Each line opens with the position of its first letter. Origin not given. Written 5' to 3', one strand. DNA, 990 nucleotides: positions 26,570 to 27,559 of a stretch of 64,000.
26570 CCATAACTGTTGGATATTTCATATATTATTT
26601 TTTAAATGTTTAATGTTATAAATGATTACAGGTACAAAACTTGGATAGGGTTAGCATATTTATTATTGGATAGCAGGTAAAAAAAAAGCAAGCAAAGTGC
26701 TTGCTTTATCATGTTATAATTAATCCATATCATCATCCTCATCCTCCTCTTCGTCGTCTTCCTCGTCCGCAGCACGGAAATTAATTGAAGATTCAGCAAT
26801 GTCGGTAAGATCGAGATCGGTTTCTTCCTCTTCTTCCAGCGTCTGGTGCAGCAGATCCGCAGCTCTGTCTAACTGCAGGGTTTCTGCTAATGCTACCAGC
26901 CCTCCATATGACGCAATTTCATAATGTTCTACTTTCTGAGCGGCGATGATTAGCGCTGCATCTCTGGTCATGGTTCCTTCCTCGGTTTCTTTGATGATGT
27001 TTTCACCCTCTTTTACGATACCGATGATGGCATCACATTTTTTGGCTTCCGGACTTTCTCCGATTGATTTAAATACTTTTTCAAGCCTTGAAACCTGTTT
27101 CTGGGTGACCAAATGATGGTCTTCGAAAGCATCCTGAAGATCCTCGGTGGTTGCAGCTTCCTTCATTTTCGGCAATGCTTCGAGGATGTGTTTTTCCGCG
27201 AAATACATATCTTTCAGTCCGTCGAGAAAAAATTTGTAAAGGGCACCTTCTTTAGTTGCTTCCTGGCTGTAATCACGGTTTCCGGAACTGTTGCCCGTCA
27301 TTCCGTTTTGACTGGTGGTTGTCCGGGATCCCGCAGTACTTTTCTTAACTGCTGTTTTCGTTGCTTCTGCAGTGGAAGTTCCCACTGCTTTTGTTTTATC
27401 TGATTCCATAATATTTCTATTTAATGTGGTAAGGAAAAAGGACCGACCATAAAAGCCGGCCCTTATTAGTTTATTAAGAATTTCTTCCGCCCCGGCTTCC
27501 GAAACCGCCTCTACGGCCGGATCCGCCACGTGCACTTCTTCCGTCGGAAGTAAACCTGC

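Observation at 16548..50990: Candidate sigma-54-type general-stress/NHEJ regulon marked by a GG-N8-TTG promoter motif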

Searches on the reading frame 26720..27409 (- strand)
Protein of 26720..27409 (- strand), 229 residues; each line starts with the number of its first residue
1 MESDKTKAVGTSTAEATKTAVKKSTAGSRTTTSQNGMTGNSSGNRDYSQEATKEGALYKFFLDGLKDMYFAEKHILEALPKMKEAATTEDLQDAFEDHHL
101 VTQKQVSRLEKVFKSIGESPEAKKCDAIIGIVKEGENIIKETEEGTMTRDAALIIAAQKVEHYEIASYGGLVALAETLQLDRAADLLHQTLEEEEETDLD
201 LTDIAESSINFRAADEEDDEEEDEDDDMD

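Call 7: search_protein_families(library=pfam, proteins=[window:26720-27409:-])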
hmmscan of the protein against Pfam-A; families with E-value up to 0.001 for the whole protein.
window:26720-27409:- (229 aa): 1 family
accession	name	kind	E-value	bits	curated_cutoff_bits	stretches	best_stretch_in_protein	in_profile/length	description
PF05974.18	DUF892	-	1.6e-54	184.7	23.7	1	59-213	4-158/159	Domain of unknown function (DUF892)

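Call 62: find_related_loci(query=window:26720-27409:-, collection=metagenome_contigs, flank=4000)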
Query window:26720-27409:- (229 aa) in metagenome_contigs; peptide patterns used: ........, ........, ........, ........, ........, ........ (x = any residue, [..] = any of these).
600 stretches matched a pattern (row limit reached: there are more); 584 encode a relative of the query (tblastn E <= 1e-3); the best 80 are kept; 80 distinct loci.
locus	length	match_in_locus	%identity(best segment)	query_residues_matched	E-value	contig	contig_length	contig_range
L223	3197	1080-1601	67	43-216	1e-74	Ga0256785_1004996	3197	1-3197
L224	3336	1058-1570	67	48-219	9e-72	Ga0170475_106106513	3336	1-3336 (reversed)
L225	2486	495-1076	57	21-228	6e-72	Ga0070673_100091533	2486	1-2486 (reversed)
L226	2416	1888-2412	64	43-217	8e-71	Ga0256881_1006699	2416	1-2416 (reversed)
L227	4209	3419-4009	60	12-213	1e-69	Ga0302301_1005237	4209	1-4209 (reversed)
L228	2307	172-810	57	8-216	1e-68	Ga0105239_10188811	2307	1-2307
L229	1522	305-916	54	3-216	3e-69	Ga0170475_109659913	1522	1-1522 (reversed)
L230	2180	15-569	58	28-219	4e-67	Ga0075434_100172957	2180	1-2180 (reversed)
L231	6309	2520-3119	57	23-216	3e-65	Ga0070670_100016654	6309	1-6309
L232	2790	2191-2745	58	40-216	1e-65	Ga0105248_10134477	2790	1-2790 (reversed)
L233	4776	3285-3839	58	40-216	1e-64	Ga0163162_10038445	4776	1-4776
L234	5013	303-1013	51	10-216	1e-64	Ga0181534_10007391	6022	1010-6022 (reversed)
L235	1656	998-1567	55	21-211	1e-66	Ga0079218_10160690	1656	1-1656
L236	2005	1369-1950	58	30-216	1e-65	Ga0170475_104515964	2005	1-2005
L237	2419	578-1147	59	21-213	1e-64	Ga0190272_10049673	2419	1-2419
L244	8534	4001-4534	54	29-216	9e-63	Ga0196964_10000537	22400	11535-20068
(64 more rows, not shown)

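Call 83: find_homologous_proteins(query=L244:964-2391:+, max_evalue=1e-40)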
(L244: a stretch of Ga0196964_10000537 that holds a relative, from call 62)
Query L244:964-2391:+ (475 aa): 8000 proteins with E <= 1e-40 among 8000 candidates; the best 120 are listed.
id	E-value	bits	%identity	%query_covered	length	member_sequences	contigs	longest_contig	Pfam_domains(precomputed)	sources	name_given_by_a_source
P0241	3.0e-283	957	90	100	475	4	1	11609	PF20030.6,PF00158.33,PF07724.21,PF25601.2,PF02954.26,PF00004.36,PF14532.13,PF07728.21,PF00072.31,PF01078.28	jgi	jgi:two-component system, NtrC family, response regulator HydG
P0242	6.9e-276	933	88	97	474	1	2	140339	PF20030.6,PF00158.33,PF07724.21,PF25601.2,PF02954.26,PF00004.36,PF14532.13,PF07728.21,PF00072.31,PF01078.28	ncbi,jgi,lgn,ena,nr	ncbi:MAG TPA: sigma-54 dependent transcriptional regulator [Chitinophagaceae bacterium]|nr:sigma-54 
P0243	1.8e-262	889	85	100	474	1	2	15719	PF00158.33,PF07724.21,PF25601.2,PF02954.26,PF00004.36,PF14532.13,PF07728.21,PF00072.31,PF01078.28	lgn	-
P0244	3.2e-260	882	85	100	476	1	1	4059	PF00158.33,PF07724.21,PF25601.2,PF02954.26,PF00004.36,PF14532.13,PF07728.21,PF00072.31,PF01078.28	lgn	-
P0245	2.2e-258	876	84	100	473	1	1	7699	PF20030.6,PF00158.33,PF07724.21,PF25601.2,PF02954.26,PF00004.36,PF14532.13,PF07728.21,PF00072.31,PF01078.28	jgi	jgi:two-component system, NtrC family, response regulator HydG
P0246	2.3e-258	875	84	100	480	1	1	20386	PF20030.6,PF00158.33,PF07724.21,PF25601.2,PF02954.26,PF00004.36,PF14532.13,PF07728.21,PF00072.31,PF01078.28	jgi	jgi:two-component system, NtrC family, response regulator HydG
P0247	6.7e-257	871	84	100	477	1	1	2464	PF20030.6,PF00158.33,PF07724.21,PF25601.2,PF02954.26,PF00004.36,PF14532.13,PF07728.21,PF00072.31,PF01078.28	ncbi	-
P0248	6.9e-257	871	84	100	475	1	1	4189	PF20030.6,PF00158.33,PF07724.21,PF25601.2,PF02954.26,PF00004.36,PF14532.13,PF07728.21,PF00072.31,PF01078.28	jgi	jgi:two-component system response regulator HydG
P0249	2.2e-256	869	83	100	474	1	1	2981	PF20030.6,PF00158.33,PF07724.21,PF25601.2,PF02954.26,PF00004.36,PF14532.13,PF07728.21,PF00072.31,PF01078.28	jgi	jgi:two-component system response regulator HydG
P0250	1.0e-246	837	81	100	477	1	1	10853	PF00158.33,PF07724.21,PF25601.2,PF02954.26,PF14532.13,PF07728.21,PF00072.31,PF01078.28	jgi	jgi:two-component system response regulator HydG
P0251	2.3e-246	836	81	100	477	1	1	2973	PF20030.6,PF00158.33,PF07724.21,PF25601.2,PF02954.26,PF00004.36,PF14532.13,PF07728.21,PF00072.31,PF01078.28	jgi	jgi:two-component system, NtrC family, response regulator HydG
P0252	2.2e-245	833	80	100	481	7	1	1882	PF20030.6,PF00158.33,PF07724.21,PF25601.2,PF02954.26,PF00004.36,PF14532.13,PF07728.21,PF00072.31,PF01078.28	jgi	-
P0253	3.8e-245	832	80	100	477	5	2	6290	PF20030.6,PF00158.33,PF07724.21,PF25601.2,PF02954.26,PF00004.36,PF14532.13,PF07728.21,PF00072.31,PF01078.28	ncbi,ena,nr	ncbi:MAG TPA: sigma-54 dependent transcriptional regulator [Chitinophagaceae bacterium]|nr:sigma-54 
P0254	9.2e-245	831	81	100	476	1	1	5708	PF00158.33,PF07724.21,PF25601.2,PF02954.26,PF00004.36,PF14532.13,PF07728.21,PF00072.31,PF01078.28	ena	-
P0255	1.5e-243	827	80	100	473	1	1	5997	PF20030.6,PF00158.33,PF07724.21,PF25601.2,PF02954.26,PF00004.36,PF14532.13,PF07728.21,PF00072.31,PF01078.28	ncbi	-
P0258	7.5e-240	814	79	100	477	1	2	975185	PF20030.6,PF00158.33,PF07724.21,PF25601.2,PF02954.26,PF00004.36,PF14532.13,PF07728.21,PF00072.31,PF01078.28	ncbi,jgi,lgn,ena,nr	ncbi:MAG TPA: sigma-54 dependent transcriptional regulator [Chitinophagaceae bacterium]|nr:sigma-54 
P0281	2.1e-233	793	75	100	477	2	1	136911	PF20030.6,PF00158.33,PF07724.21,PF25601.2,PF02954.26,PF00004.36,PF14532.13,PF07728.21,PF00072.31,PF01078.28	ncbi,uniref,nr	ncbi:sigma-54-dependent transcriptional regulator [Terrimonas pollutisoli]|uniref:sigma-54-dependent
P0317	6.9e-229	778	74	96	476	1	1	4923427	PF20030.6,PF00158.33,PF07724.21,PF25601.2,PF02954.26,PF14532.13,PF07728.21,PF00072.31,PF01078.28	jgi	jgi:two-component system response regulator HydG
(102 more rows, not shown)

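Call 84: find_encoding_contigs(protein=P0281, flank=5000, max_places=1)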
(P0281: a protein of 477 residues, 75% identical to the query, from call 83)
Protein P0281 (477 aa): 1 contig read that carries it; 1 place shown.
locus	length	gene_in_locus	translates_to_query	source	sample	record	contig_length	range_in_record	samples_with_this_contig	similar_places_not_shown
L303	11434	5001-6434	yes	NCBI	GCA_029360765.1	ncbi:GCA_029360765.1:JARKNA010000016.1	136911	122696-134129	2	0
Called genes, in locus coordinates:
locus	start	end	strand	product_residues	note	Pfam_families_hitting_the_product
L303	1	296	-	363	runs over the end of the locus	PF21338:Top1B_N_bact, PF01028:Topoisom_I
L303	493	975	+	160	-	-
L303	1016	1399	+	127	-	-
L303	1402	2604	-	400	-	PF13738:Pyr_redox_3 (faint), PF01266:DAO, PF01494:FAD_binding_3 (faint), PF03486:HI0933_like (faint), PF07992:Pyr_redox_2, PF13450:NAD_binding_8, PF13454:NAD_binding_9 (faint)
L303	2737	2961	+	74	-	-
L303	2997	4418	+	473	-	PF05227:CHASE3, PF00512:HisKA, PF02518:HATPase_c, PF14501:HATPase_c_5 (weak)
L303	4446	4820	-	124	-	PF00072:Response_reg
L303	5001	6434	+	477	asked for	PF00072:Response_reg, PF00158:Sigma54_activat, PF01078:Mg_chelatase (faint), PF14532:Sigma54_activ_2, PF07724:AAA_2 (weak), PF07728:AAA_5, PF25601:AAA_lid_14, PF02954:HTH_8, +2 more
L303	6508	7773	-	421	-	PF18962:Por_Secre_tail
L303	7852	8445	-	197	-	PF00132:Hexapep, PF25084:LbH_EIF2B (faint), PF25087:GMPPB_C (faint), PF00132:Hexapep, PF14602:Hexapep_2 (weak)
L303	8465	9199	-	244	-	-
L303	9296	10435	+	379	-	PF02595:Gly_kinase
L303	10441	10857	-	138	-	PF03061:4HBT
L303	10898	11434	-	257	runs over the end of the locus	PF00378:ECH_1, PF16113:ECH_2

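Call 85: find_encoding_contigs(protein=P0258, flank=5000, max_places=1)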
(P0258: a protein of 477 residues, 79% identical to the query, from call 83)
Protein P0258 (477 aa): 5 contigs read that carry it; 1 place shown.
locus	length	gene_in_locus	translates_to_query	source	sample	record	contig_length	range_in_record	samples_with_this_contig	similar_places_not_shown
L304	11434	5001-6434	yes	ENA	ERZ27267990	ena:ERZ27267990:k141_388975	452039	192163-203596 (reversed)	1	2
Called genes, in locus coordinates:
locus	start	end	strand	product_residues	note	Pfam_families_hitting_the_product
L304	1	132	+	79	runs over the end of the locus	-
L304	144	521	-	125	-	PF00072:Response_reg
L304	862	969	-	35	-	-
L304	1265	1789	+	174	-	PF16242:Pyrid_ox_like (weak)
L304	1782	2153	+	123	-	-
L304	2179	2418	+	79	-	PF18919:DUF5670 (weak)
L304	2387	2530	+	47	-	PF20106:DUF6496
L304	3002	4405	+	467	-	PF05227:CHASE3, PF00512:HisKA, PF02518:HATPase_c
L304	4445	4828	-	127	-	PF00072:Response_reg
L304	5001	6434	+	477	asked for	PF00072:Response_reg, PF20030:bpMoxR (weak), PF00158:Sigma54_activat, PF14532:Sigma54_activ_2, PF07724:AAA_2, PF07728:AAA_5, PF25601:AAA_lid_14, PF02954:HTH_8, +2 more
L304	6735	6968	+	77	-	-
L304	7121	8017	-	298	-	-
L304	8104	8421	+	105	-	-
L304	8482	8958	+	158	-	PF00254:FKBP_C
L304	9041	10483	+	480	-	PF03315:SDH_beta, PF03313:SDH_alpha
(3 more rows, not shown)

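Call 86: find_encoding_contigs(protein=P0317, flank=5000, max_places=1)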
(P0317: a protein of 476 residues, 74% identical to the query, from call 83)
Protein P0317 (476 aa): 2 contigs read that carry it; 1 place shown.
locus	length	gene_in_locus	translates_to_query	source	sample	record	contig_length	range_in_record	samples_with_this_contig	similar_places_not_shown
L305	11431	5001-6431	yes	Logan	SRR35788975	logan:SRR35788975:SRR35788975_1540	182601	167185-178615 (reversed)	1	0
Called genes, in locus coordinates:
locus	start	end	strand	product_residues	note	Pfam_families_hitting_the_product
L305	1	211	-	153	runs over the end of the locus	PF09537:DUF2383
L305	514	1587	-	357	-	PF21338:Top1B_N_bact, PF01028:Topoisom_I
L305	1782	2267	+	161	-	-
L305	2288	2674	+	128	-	-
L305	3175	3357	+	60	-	-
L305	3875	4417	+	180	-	PF02518:HATPase_c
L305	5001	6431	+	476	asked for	PF00072:Response_reg, PF20030:bpMoxR (weak), PF00158:Sigma54_activat, PF01078:Mg_chelatase (faint), PF14532:Sigma54_activ_2, PF07728:AAA_5, PF25601:AAA_lid_14, PF02954:HTH_8, +1 more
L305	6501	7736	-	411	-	PF18962:Por_Secre_tail (weak)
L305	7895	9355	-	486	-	PF18962:Por_Secre_tail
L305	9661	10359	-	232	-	PF00132:Hexapep (weak), PF25087:GMPPB_C (faint), PF14602:Hexapep_2 (faint), PF25084:LbH_EIF2B (weak), PF00132:Hexapep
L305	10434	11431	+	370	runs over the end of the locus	PF02595:Gly_kinase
